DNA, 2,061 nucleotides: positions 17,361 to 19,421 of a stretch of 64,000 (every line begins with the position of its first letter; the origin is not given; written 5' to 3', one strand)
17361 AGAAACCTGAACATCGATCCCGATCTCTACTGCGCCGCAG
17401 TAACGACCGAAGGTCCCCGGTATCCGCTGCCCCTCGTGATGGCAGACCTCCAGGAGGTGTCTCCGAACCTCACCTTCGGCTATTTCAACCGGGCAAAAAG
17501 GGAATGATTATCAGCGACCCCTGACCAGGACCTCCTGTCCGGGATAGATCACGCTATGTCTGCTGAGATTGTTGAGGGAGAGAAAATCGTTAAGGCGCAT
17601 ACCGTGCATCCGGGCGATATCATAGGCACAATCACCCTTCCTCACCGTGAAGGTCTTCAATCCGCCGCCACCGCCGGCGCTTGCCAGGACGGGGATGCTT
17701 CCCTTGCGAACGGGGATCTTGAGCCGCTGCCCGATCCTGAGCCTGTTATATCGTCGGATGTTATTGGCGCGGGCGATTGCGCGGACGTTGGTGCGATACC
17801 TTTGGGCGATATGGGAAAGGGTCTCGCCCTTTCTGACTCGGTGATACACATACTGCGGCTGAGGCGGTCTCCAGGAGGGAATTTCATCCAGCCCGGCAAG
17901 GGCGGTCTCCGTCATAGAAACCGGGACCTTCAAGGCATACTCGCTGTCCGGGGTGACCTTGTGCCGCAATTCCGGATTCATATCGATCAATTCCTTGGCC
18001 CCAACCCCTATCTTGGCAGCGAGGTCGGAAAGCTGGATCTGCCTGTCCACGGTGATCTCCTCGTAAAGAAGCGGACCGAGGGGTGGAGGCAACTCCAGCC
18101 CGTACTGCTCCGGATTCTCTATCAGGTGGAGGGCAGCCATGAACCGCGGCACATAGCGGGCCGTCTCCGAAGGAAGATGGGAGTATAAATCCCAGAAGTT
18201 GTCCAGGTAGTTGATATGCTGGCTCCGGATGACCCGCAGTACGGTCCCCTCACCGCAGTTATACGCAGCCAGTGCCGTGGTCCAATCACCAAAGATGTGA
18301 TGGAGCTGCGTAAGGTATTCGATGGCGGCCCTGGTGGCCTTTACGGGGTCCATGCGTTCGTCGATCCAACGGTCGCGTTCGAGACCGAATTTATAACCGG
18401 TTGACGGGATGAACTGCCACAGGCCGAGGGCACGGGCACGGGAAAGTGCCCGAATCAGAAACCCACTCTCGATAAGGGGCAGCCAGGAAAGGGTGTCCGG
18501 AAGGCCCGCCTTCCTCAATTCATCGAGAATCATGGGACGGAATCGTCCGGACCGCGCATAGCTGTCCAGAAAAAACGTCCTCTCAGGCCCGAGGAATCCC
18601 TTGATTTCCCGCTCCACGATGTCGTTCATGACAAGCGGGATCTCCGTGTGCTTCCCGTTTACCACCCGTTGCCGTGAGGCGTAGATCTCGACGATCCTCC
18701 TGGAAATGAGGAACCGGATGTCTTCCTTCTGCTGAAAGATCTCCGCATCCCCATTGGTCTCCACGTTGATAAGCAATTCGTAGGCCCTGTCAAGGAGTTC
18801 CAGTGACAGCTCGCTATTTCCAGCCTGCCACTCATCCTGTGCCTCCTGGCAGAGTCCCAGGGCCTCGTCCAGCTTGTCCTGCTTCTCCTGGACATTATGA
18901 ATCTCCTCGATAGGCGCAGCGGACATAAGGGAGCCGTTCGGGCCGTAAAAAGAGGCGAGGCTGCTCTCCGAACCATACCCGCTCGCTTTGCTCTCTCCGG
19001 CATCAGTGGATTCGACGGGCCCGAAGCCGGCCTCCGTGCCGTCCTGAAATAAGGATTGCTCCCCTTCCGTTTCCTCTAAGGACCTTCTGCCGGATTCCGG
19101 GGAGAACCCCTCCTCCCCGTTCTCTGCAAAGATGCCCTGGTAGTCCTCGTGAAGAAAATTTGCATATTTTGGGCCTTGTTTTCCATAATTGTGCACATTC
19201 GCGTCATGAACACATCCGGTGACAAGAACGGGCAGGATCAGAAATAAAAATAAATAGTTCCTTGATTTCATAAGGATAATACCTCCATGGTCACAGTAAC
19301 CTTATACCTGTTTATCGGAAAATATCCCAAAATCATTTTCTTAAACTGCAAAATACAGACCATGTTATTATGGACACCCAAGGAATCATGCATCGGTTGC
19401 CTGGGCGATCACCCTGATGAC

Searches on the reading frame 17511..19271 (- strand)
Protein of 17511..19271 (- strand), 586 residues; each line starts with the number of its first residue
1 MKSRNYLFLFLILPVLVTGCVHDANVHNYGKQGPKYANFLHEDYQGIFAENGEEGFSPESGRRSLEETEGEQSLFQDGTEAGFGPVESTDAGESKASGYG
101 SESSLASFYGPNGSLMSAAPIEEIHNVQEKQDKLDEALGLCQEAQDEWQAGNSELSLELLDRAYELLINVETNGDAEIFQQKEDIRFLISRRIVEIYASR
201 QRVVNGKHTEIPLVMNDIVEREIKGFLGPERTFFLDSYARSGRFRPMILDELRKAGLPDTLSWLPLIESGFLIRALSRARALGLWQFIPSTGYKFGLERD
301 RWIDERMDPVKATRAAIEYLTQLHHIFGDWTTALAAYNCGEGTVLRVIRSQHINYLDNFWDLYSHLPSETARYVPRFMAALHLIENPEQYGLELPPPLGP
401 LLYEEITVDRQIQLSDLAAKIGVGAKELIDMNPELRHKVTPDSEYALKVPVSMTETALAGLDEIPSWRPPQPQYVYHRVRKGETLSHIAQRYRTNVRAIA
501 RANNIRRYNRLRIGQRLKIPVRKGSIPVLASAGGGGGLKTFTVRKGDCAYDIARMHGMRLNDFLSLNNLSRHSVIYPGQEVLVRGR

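Call 50: search_protein_families(library=pfam, proteins=[window:17511-19271:-], max_evalue=0.0001)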
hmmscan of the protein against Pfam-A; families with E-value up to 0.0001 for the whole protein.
window:17511-19271:- (586 aa): 4 families
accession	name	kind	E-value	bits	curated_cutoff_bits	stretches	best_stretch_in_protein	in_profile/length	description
PF01476.26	LysM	-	8e-30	103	20.9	2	477-520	1-43/43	LysM domain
PF01464.25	SLT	-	1.8e-23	82.8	21.3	1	253-351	9-108/117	Transglycosylase SLT domain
PF23473.1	LysM3_LYK4_5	-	1.6e-06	28.5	29.3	0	540-578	4-41/48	LYK4/5 LysM3 domain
PF23446.1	LysM1_NFP_LYK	-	2.9e-05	25.3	36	0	474-521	5-55/60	NFP/LYK LysM1 domain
